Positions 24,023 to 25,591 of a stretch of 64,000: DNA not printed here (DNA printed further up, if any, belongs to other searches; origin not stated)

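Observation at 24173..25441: Enhancer-binding protein lacks the Fis-type HTH and ends in a lysine-rich tail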

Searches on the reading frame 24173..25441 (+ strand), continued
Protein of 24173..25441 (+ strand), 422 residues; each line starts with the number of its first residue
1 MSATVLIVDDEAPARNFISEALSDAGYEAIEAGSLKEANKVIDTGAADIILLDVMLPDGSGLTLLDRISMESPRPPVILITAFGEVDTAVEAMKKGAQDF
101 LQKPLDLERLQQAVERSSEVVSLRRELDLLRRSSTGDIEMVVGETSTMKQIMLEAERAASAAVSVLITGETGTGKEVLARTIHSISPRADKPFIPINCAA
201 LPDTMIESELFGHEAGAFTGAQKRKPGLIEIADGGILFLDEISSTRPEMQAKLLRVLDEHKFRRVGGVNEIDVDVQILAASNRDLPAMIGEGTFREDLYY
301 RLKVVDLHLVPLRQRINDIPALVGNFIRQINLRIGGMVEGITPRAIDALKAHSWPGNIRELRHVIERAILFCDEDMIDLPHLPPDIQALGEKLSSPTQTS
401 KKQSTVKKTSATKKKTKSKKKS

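Call 66: find_encoding_contigs(protein=P0167, flank=8000, max_places=2)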
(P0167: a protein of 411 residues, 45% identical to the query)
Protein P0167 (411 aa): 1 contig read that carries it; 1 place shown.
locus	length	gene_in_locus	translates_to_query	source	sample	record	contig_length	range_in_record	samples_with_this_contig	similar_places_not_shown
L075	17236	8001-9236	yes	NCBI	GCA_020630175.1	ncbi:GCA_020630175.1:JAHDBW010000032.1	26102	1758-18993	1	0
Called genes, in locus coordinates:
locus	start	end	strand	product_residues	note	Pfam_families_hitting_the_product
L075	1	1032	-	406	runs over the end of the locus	PF00512:HisKA, PF02518:HATPase_c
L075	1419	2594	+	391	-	PF04107:GCS2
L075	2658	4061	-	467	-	PF01134:GIDA, PF03486:HI0933_like (faint), PF13450:NAD_binding_8 (weak)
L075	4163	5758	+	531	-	PF04963:Sigma54_CBD, PF04552:Sigma54_DBD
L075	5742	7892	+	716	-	PF13188:PAS_8 (faint), PF00989:PAS, PF13426:PAS_9, PF00512:HisKA, PF02518:HATPase_c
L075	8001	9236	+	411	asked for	PF00072:Response_reg, PF00158:Sigma54_activat, PF01078:Mg_chelatase (weak), PF14532:Sigma54_activ_2, PF07724:AAA_2 (weak), PF07728:AAA_5, PF25601:AAA_lid_14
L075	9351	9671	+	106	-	-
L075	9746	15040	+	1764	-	PF07719:TPR_2 (faint), PF13174:TPR_6 (faint), PF13414:TPR_11 (weak), PF13432:TPR_16 (weak), PF14559:TPR_19, PF23914:TPR_CcmH_CycH, PF14559:TPR_19, PF23914:TPR_CcmH_CycH, +12 more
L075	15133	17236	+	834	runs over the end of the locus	PF14559:TPR_19 (weak), PF01364:Peptidase_C25 (weak)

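Call 67: find_encoding_contigs(protein=P0123, flank=8000, max_places=2)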
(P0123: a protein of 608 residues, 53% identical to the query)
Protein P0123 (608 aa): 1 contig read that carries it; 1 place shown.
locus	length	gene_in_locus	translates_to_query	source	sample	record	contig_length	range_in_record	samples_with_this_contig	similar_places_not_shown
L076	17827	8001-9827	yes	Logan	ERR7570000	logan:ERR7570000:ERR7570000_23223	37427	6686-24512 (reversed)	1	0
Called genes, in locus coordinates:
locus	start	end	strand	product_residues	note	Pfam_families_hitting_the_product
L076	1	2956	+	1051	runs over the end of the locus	PF00176:SNF2-rel_dom, PF00270:DEAD (weak), PF04851:ResIII (weak), PF00271:Helicase_C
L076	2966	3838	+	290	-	-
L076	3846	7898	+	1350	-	PF20464:MmeI_N (faint), PF02384:N6_Mtase (faint), PF07669:Eco57I, PF20473:MmeI_Mtase, PF20466:MmeI_TRD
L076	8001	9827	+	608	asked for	PF00072:Response_reg, PF00158:Sigma54_activat, PF14532:Sigma54_activ_2, PF25601:AAA_lid_14, PF12770:CHAT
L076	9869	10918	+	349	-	PF08239:SH3_3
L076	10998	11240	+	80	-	-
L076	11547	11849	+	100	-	-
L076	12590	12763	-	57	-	-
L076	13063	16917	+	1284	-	PF07693:KAP_NTPase (weak), PF13191:AAA_16 (weak), PF00069:Pkinase, PF07714:PK_Tyr_Ser-Thr, PF00498:FHA, PF16697:Yop-YscD_cpl, PF00069:Pkinase, PF07714:PK_Tyr_Ser-Thr, +2 more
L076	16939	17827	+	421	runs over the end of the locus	PF00092:VWA, PF13519:VWA_2, PF13768:VWA_3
